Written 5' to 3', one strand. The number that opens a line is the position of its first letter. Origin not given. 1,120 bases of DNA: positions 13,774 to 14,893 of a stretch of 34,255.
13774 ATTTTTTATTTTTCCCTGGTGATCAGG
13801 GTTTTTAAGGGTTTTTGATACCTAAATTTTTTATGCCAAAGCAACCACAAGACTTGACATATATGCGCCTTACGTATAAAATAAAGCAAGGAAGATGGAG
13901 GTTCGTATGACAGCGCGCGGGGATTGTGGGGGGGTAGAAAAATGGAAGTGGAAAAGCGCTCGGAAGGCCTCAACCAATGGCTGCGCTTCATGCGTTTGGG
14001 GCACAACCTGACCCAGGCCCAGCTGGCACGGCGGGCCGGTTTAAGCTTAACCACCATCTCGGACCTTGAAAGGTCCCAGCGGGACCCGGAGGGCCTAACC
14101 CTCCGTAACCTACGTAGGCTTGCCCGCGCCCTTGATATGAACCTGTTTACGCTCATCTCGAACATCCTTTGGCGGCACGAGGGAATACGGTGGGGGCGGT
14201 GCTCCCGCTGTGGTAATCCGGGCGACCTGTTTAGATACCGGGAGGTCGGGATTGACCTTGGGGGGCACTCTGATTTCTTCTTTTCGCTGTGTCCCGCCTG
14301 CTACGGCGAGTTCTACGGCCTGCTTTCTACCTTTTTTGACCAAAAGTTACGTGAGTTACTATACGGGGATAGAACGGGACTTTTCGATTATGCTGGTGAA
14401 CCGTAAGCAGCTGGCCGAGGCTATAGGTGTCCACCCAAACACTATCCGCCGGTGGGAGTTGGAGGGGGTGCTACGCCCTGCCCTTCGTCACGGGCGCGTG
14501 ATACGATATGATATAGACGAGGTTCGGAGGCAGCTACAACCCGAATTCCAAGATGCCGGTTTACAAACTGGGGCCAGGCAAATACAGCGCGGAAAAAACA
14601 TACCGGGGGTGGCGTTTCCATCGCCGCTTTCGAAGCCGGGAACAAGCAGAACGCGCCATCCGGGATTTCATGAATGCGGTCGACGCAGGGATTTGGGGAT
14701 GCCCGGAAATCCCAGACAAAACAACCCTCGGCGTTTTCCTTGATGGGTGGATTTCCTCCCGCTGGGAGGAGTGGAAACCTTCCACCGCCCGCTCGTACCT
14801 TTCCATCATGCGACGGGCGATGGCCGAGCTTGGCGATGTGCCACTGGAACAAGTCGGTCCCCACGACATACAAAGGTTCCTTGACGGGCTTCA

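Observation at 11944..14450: Duplicated promoter + HTH regulator + xis module bracketing a low-GC orphan methyltransferase; the first xis copy is a frameshifted stump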

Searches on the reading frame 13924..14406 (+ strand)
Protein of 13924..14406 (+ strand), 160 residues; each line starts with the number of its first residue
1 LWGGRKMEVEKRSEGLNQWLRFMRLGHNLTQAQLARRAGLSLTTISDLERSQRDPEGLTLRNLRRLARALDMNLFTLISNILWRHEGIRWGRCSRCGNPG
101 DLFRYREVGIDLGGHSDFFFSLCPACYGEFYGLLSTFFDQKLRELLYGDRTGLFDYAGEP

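Call 11: search_protein_families(library=pfam, proteins=[window:13924-14406:+], max_evalue=0.01)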
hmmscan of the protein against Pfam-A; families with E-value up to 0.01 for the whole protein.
window:13924-14406:+ (160 aa): 6 families
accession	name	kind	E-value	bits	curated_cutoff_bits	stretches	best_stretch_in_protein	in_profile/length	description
PF01381.28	HTH_3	-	7e-10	39.2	23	1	20-73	1-51/55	Helix-turn-helix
PF13560.12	HTH_31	-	2e-07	31.7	27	1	20-71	6-55/64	Helix-turn-helix domain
PF13443.12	HTH_26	-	4.2e-07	30.6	22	1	27-77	9-57/63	Cro/C1-type HTH DNA-binding domain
PF12844.13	HTH_19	-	8.8e-06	26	30.2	1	19-78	3-59/64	Helix-turn-helix domain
PF04545.22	Sigma70_r4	-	0.00088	19.2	24.1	1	20-50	15-42/50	Sigma-70, region 4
PF13744.12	HTH_37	-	0.0052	17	27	1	23-74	26-75/80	Helix-turn-helix domain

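Call 12: search_protein_families(library=phrogs, proteins=[window:13924-14406:+], max_evalue=0.01)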
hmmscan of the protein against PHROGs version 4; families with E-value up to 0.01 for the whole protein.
window:13924-14406:+ (160 aa): 14 families
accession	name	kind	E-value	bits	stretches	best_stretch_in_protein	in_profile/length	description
phrog_1373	-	transcription regulation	1.6e-10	42.2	1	12-74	60-119/166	transcriptional regulator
phrog_5823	-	transcription regulation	3.1e-10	40.8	1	16-80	7-69/404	transcriptional regulator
phrog_8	-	transcription regulation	7.4e-08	33.2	1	19-79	165-217/346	transcriptional regulator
phrog_2104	-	unknown function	8e-08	33.4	1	8-64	32-88/103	-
phrog_4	-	transcription regulation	5.5e-07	29.9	1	13-75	134-189/400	transcriptional repressor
phrog_3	-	transcription regulation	1.5e-06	29.3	1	12-78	85-151/430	transcriptional repressor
phrog_7241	-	transcription regulation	2.3e-06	28.7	1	22-78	68-121/122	transcriptional regulator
phrog_2967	-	transcription regulation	3e-05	24.7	1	6-74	1-66/225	transcriptional regulator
phrog_7950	-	transcription regulation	0.0003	21.8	1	18-51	10-43/68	transcriptional repressor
phrog_3949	-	transcription regulation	0.00035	21.6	1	11-75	8-70/161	transcriptional repressor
phrog_4583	-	transcription regulation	0.0018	19.2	1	27-74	22-66/81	transcriptional repressor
phrog_2339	-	DNA, RNA and nucleotide metabolism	0.0019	19.2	1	16-73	26-81/98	HTH DNA binding protein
phrog_2439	-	transcription regulation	0.0023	17.9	1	20-72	12-61/367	transcriptional regulator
phrog_2328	-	transcription regulation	0.0047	17.7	1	16-73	16-70/128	transcriptional repressor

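Call 14: find_homologous_proteins(query=window:13942-14406:+)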
Query window:13942-14406:+ (154 aa): 1 proteins with E <= 0.001 among 163 candidates.
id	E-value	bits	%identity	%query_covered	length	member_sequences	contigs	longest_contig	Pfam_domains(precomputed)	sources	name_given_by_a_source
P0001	2.2e-100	351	100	100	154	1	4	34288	PF12844.14,PF01381.29,PF13560.13,PF13443.13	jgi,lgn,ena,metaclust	metaclust:\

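Call 16: find_encoding_contigs(protein=P0001, flank=10000, max_places=10)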
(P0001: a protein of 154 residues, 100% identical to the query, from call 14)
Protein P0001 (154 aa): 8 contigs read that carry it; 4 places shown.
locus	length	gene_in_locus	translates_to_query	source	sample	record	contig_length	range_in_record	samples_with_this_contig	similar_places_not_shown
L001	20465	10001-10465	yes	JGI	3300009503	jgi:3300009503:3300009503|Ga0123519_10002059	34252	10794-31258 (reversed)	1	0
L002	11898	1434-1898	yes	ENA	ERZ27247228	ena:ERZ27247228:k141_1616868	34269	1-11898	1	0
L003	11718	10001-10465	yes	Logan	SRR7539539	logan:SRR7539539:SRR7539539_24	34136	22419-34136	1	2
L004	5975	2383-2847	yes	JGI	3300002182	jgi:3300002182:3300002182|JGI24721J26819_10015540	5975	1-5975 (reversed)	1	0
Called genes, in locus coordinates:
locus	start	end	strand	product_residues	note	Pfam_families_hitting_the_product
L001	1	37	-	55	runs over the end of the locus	-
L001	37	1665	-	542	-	PF03354:TerL_ATPase, PF20441:TerL_nuclease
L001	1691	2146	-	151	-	PF05119:Terminase_4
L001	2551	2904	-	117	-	PF05866:RusA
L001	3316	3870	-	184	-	-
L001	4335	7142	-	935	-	-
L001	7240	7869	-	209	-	-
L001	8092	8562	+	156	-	PF01381:HTH_3 (weak)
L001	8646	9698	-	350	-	PF13651:EcoRI_methylase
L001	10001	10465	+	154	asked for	PF01381:HTH_3, PF12844:HTH_19 (weak), PF13443:HTH_26 (weak), PF13560:HTH_31 (weak)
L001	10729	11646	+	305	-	PF22022:Phage_int_M (weak), PF00589:Phage_integrase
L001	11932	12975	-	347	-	-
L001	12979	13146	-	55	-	-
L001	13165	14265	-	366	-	PF00149:Metallophos (weak), PF12850:Metallophos_2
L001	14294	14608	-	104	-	-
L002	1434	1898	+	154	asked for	PF01381:HTH_3, PF12844:HTH_19 (weak), PF13443:HTH_26 (weak), PF13560:HTH_31 (weak)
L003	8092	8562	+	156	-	PF01381:HTH_3 (weak)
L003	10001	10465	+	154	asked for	PF01381:HTH_3, PF12844:HTH_19 (weak), PF13443:HTH_26 (weak), PF13560:HTH_31 (weak)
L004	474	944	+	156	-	PF01381:HTH_3 (weak)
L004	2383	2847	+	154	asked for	PF01381:HTH_3, PF12844:HTH_19 (weak), PF13443:HTH_26 (weak), PF13560:HTH_31 (weak)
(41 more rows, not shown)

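Call 24: find_related_loci(query=A2, collection=viral_contigs, flank=6000)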
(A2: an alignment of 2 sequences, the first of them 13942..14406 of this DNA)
Query A2 (154 aa) in viral_contigs; peptide patterns used: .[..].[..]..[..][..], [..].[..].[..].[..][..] (x = any residue, [..] = any of these).
87 stretches matched a pattern, but none encodes a relative of the query by tblastn (E <= 1e-3).

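Call 28: search_protein_representatives(alignment_id=A2)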
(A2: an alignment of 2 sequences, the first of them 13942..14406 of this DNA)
Query: 2 sequences, 154 profile positions. Proteins with E-value up to 0.001 (for the whole library): 1427; up to 1e-10: 56; up to 1e-30: 2. The best 150 are listed.
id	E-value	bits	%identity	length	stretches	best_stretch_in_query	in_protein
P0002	1.4e-87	307.4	-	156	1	1-154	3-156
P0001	4.4e-86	302.5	-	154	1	1-154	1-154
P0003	1.1e-27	112.8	-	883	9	9-57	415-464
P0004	1.2e-25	106.2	-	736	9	7-51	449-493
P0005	1.2e-25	106.2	-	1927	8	13-67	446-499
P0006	7.2e-24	100.4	-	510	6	12-67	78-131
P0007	5.1e-23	97.7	-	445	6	8-65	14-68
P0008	9.1e-22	93.6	-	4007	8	7-54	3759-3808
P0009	6.0e-21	91.0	-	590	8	10-66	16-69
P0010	6.9e-21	90.8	-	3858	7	7-59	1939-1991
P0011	1.8e-20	89.5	-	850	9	9-53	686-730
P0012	5.5e-20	87.9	-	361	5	12-74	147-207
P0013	5.9e-20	87.7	-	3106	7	5-59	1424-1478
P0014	1.2e-19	86.7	-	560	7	10-56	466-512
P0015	3.3e-19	85.3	-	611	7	13-67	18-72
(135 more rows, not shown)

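Call 46: find_related_loci(query=A2, collection=metagenome_contigs, flank=6000)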
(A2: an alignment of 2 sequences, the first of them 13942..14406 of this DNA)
Query A2 (154 aa) in metagenome_contigs; peptide patterns used: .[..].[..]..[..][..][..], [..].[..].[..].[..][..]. (x = any residue, [..] = any of these).
93 stretches matched a pattern, but none encodes a relative of the query by tblastn (E <= 1e-3).

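Call 47: predict_structure(alignment_id=A2)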
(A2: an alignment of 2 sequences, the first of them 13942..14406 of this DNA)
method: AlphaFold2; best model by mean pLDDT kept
length: 154 residues; sequences in the alignment: 2
mean_pLDDT: 61.7   pTM: 0.55
mean pLDDT of the five models: 61.7, 61.5, 58.6, 53.0, 50.7
residues with pLDDT >= 90: 6; 70-90: 48; 50-70: 58; < 50: 42
segments of 3 or more residues with pLDDT < 50: 1-10, 79-82, 107-111, 134-154
pLDDT, mean of each block of 10 residues (from residue 1): 37 73 88 87 62 75 76 62 61 58 51 64 65 45 33 32
secondary structure, 60 per line:
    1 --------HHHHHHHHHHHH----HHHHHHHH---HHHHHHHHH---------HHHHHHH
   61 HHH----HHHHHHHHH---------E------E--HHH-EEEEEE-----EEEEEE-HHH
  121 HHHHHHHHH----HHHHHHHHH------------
elements in order: H9-20 H25-32 H36-44 H54-63 H68-76 E100-105 E111-116 H118-129 H134-142

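Call 56: fold_search(model_id=the predicted structure, library=pdb)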
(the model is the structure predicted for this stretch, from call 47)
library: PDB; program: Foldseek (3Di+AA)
matches with E <= 10: 489; with E <= 0.001: 2
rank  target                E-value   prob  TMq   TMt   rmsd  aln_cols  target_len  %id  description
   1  2b5a_A                7.3e-04  1.00  0.39  0.73   1.8        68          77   29  C.BclI, Control Element of the BclI Restriction-Modification System (released 2006-01-03)
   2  2b5a_B                7.8e-04  1.00  0.39  0.76   1.7        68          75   29  C.BclI, Control Element of the BclI Restriction-Modification System (released 2006-01-03)
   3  2b5a_C                1.5e-03  1.00  0.39  0.75   1.8        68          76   29  C.BclI, Control Element of the BclI Restriction-Modification System (released 2006-01-03)
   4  6jq1_B                2.9e-03  1.00  0.39  0.46   5.7        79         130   26  Crystal Structure of DdrO from Deinococcus geothermalis (released 2019-08-28)
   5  1y7y_B                3.2e-03  1.00  0.37  0.84   1.1        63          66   35  High-resolution crystal structure of the restriction-modification controller protein C.AhdI from Aeromonas hydrophila (released 2005-02-22)
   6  3qq6_A                3.2e-03  1.00  0.38  0.79   2.2        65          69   22  The N-terminal DNA binding domain of SinR from Bacillus subtilis (released 2011-06-15)
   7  3g5g_D                3.4e-03  1.00  0.37  0.68   3.3        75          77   29  Crystal Structure of the Wild-Type Restriction-Modification Controller Protein C.Esp1396I (released 2009-08-25)
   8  3g5g_B                3.4e-03  1.00  0.37  0.68   3.3        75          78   29  Crystal Structure of the Wild-Type Restriction-Modification Controller Protein C.Esp1396I (released 2009-08-25)
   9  9a7f_A                3.8e-03  1.00  0.41  0.46   5.1        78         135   27  Integrative model of RGHR-DLDH1 by crosslinking MS and deep learning (released 2024-09-18)
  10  4i6u_C                4.3e-03  1.00  0.37  0.69   3.1        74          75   30  Crystal Structure of a Y37F mutant of the Restriction-Modification Controller Protein C.Esp1396I (released 2013-11-13)
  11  3clc_B                4.3e-03  1.00  0.37  0.69   3.1        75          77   29  Crystal Structure of the Restriction-Modification Controller Protein C.Esp1396I Tetramer in Complex with its Natural 3 (released 2008-07-29)
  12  6jq1_A                4.3e-03  1.00  0.39  0.46   5.7        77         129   27  Crystal Structure of DdrO from Deinococcus geothermalis (released 2019-08-28)
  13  3g5g_M                5.1e-03  1.00  0.37  0.68   3.1        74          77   30  Crystal Structure of the Wild-Type Restriction-Modification Controller Protein C.Esp1396I (released 2009-08-25)
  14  3g5g_N                5.1e-03  1.00  0.36  0.69   3.2        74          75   30  Crystal Structure of the Wild-Type Restriction-Modification Controller Protein C.Esp1396I (released 2009-08-25)
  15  3fya_B                5.1e-03  1.00  0.37  0.67   3.3        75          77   29  Crystal Structure of an R35A mutant of the Restriction-Modification Controller Protein C.Esp1396I (released 2009-08-25)
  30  3jxb_C                9.0e-03  1.00  0.36  0.78   3.0        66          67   30  Crystal structure of the P22 c2 repressor protein in complex with synthetic operator 9C (released 2010-01-19)
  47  1adr_MODEL_1_A        1.6e-02  1.00  0.36  0.70   2.1        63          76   32  DETERMINATION OF THE NUCLEAR MAGNETIC RESONANCE STRUCTURE OF THE DNA-BINDING DOMAIN OF THE P22 C2 REPRESSOR (1 (released 1994-01-31)
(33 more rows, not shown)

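Call 66: search_protein_families(library=padloc, proteins=[window:13942-14406:+], max_evalue=0.001)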
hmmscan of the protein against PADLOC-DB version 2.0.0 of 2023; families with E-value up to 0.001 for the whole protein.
window:13942-14406:+ (154 aa): 12 families
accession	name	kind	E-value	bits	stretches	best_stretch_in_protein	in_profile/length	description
PDLC02926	HTH_VI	-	6e-10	37.2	1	10-72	2-61/92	-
PDLC03665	Control_protein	-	2.7e-06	25.5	1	14-73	13-70/77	control protein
PDLC03669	Control_protein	-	1.1e-05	23.6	1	21-57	21-57/96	control protein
PDLC04142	capH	-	5.7e-05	22.1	1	8-65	5-59/103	capH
PDLC03671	Control_protein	-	9.2e-05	20.6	1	10-72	15-74/84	control protein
PDLC03951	RmrA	-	0.00013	19.1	1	13-69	12-65/400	-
PDLC03946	RmrA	-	0.00013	18.8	1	14-66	7-56/357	-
PDLC03949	RmrA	-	0.00014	18.9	1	14-66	7-56/363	-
PDLC03666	Control_protein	-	0.00016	20.1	1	17-68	14-62/77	control protein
PDLC03664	Control_protein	-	0.00017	20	1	11-67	15-68/74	control protein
PDLC03952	RmrA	-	0.00038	17.4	1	14-58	27-71/395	-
PDLC03954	RmrA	-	0.00042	17.3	1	12-72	13-70/380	-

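Call 67: search_protein_families(library=ncbifam, proteins=[window:13942-14406:+], max_evalue=0.001)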
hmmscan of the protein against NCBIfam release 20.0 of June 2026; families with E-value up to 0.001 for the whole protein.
window:13942-14406:+ (154 aa): 6 families
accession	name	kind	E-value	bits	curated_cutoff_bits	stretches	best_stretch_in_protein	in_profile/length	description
TIGR03070.1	couple_hipB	subfamily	4.5e-07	29.7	71.65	1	12-67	5-57/58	type II toxin-antitoxin system Y4mF family antitoxin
NF041951.1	phage_RstR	subfamily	3.1e-06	27.4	80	1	13-72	6-62/108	RstR family transcriptional repressor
TIGR02612.1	mob_myst_A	hypoth_equivalog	8.8e-06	25.7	122.6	1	11-68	27-83/150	mobile mystery protein A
NF007271.0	PRK09726.1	equivalog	1.6e-05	24.8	79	1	10-68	13-68/88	type II toxin-antitoxin system antitoxin HipB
NF007257.0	PRK09706.1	subfamily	0.00025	20.9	101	1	10-65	6-58/135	transcriptional repressor DicA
NF010465.0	PRK13890.1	equivalog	0.00045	20.3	96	1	21-72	17-65/121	conjugal transfer protein TrbA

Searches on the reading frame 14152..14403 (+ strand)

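Call 65: search_protein_families(library=pfam, proteins=[window:14152-14403:+], max_evalue=1)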
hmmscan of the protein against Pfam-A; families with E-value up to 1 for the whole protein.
seq(84 aa): 1 family
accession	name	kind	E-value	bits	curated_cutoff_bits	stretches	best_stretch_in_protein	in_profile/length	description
PF13453.11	Zn_ribbon_TFIIB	-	0.09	12.6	22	0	16-35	1-20/41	Transcription factor zinc-finger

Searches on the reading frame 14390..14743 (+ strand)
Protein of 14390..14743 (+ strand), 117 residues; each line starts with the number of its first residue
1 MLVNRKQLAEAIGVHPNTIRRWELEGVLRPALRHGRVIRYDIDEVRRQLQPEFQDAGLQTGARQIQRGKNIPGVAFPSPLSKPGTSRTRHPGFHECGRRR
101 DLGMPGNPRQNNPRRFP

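Call 11: search_protein_families(library=pfam, proteins=[window:14390-14743:+], max_evalue=0.01)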
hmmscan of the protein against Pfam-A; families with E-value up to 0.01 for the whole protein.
window:14390-14743:+ (117 aa): 4 families
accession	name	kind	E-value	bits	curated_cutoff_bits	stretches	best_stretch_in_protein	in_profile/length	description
PF13411.12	MerR_1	-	9.2e-07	29.3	21.6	1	6-47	4-45/69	MerR HTH family regulatory protein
PF00376.29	MerR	-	5.9e-06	26.4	28.2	1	6-33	3-31/38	MerR family regulatory protein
PF12728.13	HTH_17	-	1.6e-05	25.5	27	1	6-47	5-45/51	Helix-turn-helix domain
PF01381.28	HTH_3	-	0.00047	20.6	23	1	5-23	12-30/55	Helix-turn-helix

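Call 12: search_protein_families(library=phrogs, proteins=[window:14390-14743:+], max_evalue=0.01)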
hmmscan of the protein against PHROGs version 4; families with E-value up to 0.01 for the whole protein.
window:14390-14743:+ (117 aa): 10 families
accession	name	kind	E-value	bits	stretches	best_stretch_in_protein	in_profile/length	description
phrog_57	-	head and packaging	3.4e-07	31.3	1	1-49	11-59/199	terminase small subunit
phrog_66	-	integration and excision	4.8e-07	30.8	1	2-64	93-155/412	excisionase and transcriptional regulator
phrog_8013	-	unknown function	0.00018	22.5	1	6-54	180-228/231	-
phrog_2474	-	transcription regulation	0.0002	22.2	1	2-36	48-83/118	MerR-like transcriptional regulator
phrog_141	-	head and packaging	0.00096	19.6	1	2-48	15-59/183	terminase small subunit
phrog_6620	-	integration and excision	0.0011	19.5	1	5-49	4-49/201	transposase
phrog_11671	-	unknown function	0.0027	18.8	1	7-43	12-49/146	-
phrog_597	-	DNA, RNA and nucleotide metabolism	0.0041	18.1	1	2-24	112-134/200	DNA binding protein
phrog_2328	-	transcription regulation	0.0046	17.7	1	3-25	29-51/128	transcriptional repressor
phrog_1763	-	DNA, RNA and nucleotide metabolism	0.0053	17.4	0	3-27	7-31/60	HTH DNA binding protein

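Call 67: search_protein_families(library=ncbifam, proteins=[window:14390-14743:+], max_evalue=0.001)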
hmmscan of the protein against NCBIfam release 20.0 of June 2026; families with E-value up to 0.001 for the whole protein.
window:14390-14743:+ (117 aa): 1 family
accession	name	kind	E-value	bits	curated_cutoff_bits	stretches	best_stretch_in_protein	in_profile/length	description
NF047375.1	HeatShock_HspR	equivalog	0.00032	20.6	105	1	8-47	9-48/92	heat shock protein transcriptional repressor HspR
